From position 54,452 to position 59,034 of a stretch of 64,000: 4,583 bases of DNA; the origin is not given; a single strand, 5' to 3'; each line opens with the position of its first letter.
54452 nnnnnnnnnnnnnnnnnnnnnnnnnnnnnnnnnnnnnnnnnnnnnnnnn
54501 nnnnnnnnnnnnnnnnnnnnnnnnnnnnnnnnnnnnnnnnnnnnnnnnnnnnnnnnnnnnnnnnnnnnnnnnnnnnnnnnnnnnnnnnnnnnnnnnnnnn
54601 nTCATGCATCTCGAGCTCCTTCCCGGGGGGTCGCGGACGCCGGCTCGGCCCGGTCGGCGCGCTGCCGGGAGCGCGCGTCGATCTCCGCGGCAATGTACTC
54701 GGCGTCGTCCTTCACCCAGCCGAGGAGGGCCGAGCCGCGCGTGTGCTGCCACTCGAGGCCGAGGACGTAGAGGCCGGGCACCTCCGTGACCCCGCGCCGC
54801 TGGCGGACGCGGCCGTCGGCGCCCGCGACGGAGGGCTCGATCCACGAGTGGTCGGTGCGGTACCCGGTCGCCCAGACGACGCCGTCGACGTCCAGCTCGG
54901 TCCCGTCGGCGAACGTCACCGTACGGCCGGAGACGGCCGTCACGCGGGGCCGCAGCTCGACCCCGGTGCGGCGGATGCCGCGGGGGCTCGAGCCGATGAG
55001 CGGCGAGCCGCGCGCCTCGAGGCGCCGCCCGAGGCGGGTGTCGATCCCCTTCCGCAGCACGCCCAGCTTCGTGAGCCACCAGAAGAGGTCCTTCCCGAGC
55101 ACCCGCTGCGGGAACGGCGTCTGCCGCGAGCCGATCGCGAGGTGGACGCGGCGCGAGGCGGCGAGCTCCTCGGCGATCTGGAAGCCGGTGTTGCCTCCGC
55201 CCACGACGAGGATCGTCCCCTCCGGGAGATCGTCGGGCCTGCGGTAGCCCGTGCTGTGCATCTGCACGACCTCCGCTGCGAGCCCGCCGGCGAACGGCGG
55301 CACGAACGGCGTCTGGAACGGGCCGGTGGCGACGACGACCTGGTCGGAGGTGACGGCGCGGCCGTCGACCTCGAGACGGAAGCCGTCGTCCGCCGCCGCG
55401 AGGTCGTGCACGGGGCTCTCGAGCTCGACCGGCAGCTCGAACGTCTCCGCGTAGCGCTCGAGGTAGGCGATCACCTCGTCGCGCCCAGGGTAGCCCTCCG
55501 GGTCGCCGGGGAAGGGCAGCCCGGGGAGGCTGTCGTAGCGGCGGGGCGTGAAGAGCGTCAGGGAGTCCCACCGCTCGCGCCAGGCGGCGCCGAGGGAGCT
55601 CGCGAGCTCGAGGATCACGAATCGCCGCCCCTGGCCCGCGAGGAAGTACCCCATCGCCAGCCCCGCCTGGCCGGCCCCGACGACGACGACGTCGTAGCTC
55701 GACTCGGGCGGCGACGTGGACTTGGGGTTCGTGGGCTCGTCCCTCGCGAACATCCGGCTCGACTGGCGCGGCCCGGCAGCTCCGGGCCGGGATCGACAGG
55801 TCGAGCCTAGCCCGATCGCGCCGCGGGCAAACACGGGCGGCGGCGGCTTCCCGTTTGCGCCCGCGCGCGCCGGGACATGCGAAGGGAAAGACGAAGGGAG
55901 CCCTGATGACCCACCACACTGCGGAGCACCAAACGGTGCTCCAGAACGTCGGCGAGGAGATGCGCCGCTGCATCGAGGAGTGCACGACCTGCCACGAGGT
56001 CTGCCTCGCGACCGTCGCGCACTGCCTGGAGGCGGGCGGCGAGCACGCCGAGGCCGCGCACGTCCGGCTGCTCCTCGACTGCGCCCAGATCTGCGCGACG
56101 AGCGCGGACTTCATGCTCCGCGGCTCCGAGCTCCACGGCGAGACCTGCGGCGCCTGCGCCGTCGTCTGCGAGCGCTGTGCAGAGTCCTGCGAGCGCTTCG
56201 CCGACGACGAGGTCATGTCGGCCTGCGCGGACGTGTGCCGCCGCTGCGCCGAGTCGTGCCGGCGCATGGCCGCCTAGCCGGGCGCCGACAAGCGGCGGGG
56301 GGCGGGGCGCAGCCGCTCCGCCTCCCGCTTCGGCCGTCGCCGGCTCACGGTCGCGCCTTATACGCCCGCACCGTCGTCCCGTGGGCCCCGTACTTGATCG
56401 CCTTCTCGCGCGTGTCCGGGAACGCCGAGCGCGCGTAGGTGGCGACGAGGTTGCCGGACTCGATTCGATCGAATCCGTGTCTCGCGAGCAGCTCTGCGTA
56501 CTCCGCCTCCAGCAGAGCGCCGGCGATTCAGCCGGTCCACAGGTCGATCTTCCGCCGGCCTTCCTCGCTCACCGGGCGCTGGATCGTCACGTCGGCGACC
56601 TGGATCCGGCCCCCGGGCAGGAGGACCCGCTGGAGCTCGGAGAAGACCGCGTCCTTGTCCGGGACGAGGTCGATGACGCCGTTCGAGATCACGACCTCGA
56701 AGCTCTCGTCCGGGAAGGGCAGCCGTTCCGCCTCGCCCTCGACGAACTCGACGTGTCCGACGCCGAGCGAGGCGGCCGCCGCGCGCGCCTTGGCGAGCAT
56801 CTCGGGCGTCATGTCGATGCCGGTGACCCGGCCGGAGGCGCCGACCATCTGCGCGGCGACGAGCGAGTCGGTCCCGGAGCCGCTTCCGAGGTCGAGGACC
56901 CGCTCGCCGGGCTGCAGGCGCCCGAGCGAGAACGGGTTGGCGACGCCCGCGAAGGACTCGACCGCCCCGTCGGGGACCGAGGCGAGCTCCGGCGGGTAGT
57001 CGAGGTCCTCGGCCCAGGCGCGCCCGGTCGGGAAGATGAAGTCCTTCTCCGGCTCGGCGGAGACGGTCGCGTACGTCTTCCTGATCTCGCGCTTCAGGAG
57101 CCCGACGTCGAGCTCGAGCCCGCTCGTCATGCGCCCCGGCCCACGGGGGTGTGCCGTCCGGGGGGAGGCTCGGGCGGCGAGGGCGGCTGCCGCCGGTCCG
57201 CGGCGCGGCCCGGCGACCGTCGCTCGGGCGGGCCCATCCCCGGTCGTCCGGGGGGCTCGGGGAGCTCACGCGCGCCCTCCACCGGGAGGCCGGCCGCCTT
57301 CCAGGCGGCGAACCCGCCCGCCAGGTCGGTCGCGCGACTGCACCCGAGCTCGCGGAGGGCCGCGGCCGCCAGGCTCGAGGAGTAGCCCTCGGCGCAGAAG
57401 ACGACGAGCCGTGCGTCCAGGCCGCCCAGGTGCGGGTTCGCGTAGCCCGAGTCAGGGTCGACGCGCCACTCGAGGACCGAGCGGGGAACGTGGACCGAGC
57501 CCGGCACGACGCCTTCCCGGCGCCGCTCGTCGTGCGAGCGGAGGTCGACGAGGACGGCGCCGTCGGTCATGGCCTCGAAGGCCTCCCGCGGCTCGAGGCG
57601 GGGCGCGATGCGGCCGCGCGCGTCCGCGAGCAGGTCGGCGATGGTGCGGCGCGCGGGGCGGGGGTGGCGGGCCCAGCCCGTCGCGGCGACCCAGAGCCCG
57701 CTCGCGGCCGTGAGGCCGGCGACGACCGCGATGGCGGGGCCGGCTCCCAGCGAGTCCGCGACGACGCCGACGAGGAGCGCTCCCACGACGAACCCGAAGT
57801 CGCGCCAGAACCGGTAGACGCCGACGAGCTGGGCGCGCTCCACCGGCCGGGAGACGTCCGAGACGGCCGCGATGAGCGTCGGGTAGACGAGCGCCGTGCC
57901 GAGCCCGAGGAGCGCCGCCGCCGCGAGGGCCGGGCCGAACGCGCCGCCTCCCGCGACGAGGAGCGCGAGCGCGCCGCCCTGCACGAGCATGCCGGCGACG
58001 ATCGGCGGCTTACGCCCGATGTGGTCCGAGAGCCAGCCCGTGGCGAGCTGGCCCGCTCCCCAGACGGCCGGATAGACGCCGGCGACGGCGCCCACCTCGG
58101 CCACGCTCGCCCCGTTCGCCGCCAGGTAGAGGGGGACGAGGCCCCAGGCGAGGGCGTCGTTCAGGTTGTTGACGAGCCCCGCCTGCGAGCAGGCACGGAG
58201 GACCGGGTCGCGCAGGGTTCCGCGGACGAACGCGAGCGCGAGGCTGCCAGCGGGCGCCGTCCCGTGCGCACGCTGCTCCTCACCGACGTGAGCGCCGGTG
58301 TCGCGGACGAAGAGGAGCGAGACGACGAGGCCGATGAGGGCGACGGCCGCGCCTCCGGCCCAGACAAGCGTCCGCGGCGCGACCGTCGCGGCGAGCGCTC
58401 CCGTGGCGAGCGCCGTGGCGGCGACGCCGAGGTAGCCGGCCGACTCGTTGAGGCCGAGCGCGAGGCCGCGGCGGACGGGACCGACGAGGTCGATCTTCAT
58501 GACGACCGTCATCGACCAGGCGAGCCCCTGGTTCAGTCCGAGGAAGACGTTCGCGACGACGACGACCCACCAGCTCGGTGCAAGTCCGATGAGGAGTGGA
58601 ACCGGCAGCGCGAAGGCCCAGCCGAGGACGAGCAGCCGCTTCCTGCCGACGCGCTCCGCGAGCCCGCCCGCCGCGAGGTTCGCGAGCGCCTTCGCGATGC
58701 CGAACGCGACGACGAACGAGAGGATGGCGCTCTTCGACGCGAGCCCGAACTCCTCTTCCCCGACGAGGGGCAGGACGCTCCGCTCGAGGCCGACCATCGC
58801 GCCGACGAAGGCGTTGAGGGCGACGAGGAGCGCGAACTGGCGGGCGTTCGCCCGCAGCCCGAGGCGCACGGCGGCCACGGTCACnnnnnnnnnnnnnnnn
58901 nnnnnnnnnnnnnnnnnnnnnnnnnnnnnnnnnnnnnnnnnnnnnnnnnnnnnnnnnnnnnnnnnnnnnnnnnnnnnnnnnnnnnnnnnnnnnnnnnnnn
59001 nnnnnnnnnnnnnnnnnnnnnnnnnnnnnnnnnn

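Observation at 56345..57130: In-frame TGA at a conserved Cys column of an ArsM-like methyltransferase, followed by a SECIS-like hairpin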

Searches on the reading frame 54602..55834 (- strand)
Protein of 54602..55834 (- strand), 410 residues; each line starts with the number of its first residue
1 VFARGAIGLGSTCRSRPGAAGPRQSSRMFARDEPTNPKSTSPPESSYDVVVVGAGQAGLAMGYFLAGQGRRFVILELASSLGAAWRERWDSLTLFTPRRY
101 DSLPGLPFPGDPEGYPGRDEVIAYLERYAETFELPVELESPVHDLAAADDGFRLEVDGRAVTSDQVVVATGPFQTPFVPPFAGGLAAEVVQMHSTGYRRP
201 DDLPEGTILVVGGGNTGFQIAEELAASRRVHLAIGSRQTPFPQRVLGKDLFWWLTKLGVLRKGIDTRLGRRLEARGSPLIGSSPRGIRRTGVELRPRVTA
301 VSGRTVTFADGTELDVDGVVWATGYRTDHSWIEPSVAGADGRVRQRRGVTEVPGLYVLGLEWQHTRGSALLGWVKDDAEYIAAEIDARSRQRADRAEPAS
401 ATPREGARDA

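Call 40: search_protein_families(library=ncbifam, proteins=[window:54602-55834:-], max_evalue=0.00001)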
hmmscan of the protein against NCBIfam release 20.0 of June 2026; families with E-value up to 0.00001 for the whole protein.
window:54602-55834:- (410 aa): 11 families
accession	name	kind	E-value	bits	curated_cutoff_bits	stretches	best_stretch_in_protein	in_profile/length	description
TIGR04046.1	MSMEG_0569_nitr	hypoth_equivalog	1.9e-74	251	498.35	2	47-266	1-222/400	MSMEG_0569 family flavin-dependent oxidoreductase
NF040505.1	ArsO_flavin_mono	equivalog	1.3e-61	209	425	1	47-385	1-342/346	ArsO family NAD(P)H-dependent flavin-containing monooxygenase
TIGR04018.1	Bthiol_YpdA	hypoth_equivalog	9.4e-15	54.2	339.9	1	48-225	1-172/316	YpdA family putative bacillithiol disulfide reductase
NF058570.1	trimeth_mono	equivalog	1.6e-11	44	675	0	292-335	238-281/443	trimethylamine monooxygenase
TIGR00275.1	TIGR00275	subfamily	6.3e-08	31.8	183.8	0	120-172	107-159/401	aminoacetone oxidase family FAD-binding enzyme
NF008425.0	PRK11259.1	equivalog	2.6e-07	29.9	257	0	45-76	3-34/377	N-methyl-L-tryptophan oxidase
NF005560.0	PRK07233.1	equivalog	8.1e-07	28.2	252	0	48-82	2-36/435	hypothetical protein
NF003437.0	PRK04965.1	equivalog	3.1e-06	26.5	392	0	126-230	65-166/378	NADH:flavorubredoxin reductase NorW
TIGR00292.1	TIGR00292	equivalog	3.9e-06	26.3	148.3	0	47-83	22-58/254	sulfide-dependent adenosine diphosphate thiazole synthase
NF009410.0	PRK12771.1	subfamily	5.2e-06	25.3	516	0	42-82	134-174/566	NAD(P)-binding protein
NF041087.1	bile_acid_BaiCD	equivalog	6.1e-06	24.6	825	0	161-227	463-525/642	bile acid Fe-S flavoenzyme BaiCD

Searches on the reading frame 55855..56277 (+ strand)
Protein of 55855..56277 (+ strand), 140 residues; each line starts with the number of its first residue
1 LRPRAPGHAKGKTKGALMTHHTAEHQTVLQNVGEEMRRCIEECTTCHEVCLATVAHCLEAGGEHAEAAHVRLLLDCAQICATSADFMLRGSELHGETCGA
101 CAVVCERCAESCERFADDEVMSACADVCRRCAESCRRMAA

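Call 40: search_protein_families(library=ncbifam, proteins=[window:55855-56277:+], max_evalue=0.00001)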
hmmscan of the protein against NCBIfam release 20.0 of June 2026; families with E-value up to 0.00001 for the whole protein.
window:55855-56277:+ (140 aa): 1 family
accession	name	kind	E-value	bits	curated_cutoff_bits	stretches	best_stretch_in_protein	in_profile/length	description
TIGR04401.1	TAT_Cys_rich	subfamily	1.1e-06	28.9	100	1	18-137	31-150/151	Csp1 family four helix bundle copper storage protein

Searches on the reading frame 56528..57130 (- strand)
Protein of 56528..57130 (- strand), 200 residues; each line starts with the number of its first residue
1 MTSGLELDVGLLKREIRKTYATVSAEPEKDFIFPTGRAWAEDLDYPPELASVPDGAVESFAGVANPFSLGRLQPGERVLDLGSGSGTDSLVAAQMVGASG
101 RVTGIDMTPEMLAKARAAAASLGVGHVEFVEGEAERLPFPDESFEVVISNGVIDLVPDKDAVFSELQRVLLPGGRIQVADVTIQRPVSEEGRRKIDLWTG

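Call 8: find_encoding_contigs(protein=window:56528-57130:-, flank=10000, max_places=10)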
Protein window:56528-57130:- (200 aa): no gene with exactly this product is on record in the collection.

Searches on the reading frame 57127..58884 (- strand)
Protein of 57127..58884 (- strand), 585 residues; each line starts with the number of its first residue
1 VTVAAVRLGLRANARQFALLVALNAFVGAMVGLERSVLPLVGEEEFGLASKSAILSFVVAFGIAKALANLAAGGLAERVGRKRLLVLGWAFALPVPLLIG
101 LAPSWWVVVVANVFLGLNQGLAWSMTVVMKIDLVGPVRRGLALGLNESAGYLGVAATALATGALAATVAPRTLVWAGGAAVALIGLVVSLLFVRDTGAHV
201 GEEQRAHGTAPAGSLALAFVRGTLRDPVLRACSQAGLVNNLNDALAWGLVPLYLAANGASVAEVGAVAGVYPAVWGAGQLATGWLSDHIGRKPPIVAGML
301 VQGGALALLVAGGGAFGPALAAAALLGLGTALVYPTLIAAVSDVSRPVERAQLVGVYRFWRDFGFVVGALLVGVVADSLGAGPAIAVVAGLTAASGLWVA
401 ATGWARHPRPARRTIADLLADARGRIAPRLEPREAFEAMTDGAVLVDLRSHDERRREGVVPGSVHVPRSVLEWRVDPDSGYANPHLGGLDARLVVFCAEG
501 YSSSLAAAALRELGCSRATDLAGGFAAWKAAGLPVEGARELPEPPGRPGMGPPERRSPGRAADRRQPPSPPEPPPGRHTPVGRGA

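Call 40: search_protein_families(library=ncbifam, proteins=[window:57127-58884:-], max_evalue=0.00001)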
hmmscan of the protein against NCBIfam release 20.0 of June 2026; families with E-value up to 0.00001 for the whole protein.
window:57127-58884:- (585 aa): 9 families
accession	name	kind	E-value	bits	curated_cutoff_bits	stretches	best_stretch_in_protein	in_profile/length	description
NF006444.0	PRK08762.1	equivalog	9.6e-17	60.7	449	1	427-540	14-119/387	molybdopterin-synthase adenylyltransferase MoeB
TIGR00880.1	2_A_01_02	superfamily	3.7e-14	53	131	1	57-193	3-138/141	multidrug resistance protein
NF008654.0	PRK11652.1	equivalog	5.5e-10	38.7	479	1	261-331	43-112/397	multidrug efflux MFS transporter EmrD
NF009048.0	PRK12382.1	subfamily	3e-09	36.2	364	1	279-401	266-386/392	arabinose transporter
TIGR00881.1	2A0104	subfamily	5.6e-08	32.2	407.75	1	56-201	34-179/379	phosphoglycerate transporter protein PgtP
TIGR00900.1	2A0121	subfamily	2.1e-07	30.6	319.6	0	19-168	214-363/364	H+ Antiporter protein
NF003477.0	PRK05122.1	subfamily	2.9e-07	29.5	374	0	282-408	271-395/404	MFS transporter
NF047574.1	opine_export_Sa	equivalog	2.2e-06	27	235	1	284-389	268-374/388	staphylopine family metallophore export MFS transporter CntE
TIGR00895.1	2A0115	subfamily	3.5e-06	26.2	418.55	0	277-376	67-165/398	aromatic acid/H+ symport family MFS transporter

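Call 67: search_protein_families(library=pfam, proteins=[window:57127-58884:-], max_evalue=0.001)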
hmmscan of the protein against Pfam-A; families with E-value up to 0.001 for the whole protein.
window:57127-58884:- (585 aa): 5 families
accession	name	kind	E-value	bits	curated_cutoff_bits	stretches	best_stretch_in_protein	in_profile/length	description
PF07690.21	MFS_1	-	2.1e-40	139.1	33.4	2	36-230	17-209/347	Major Facilitator Superfamily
PF00581.25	Rhodanese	-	3.6e-12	47.1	22.2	1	437-531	7-102/102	Rhodanese-like domain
PF00083.30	Sugar_tr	-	3.2e-08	33.3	22.3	1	260-375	44-161/452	Sugar (and other) transporter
PF12832.13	MFS_1_like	-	1.3e-05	24.9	25.2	0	251-402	23-173/373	MFS_1 like family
PF03209.21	PUCC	-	0.00076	19.1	21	0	319-408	91-180/401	PUCC protein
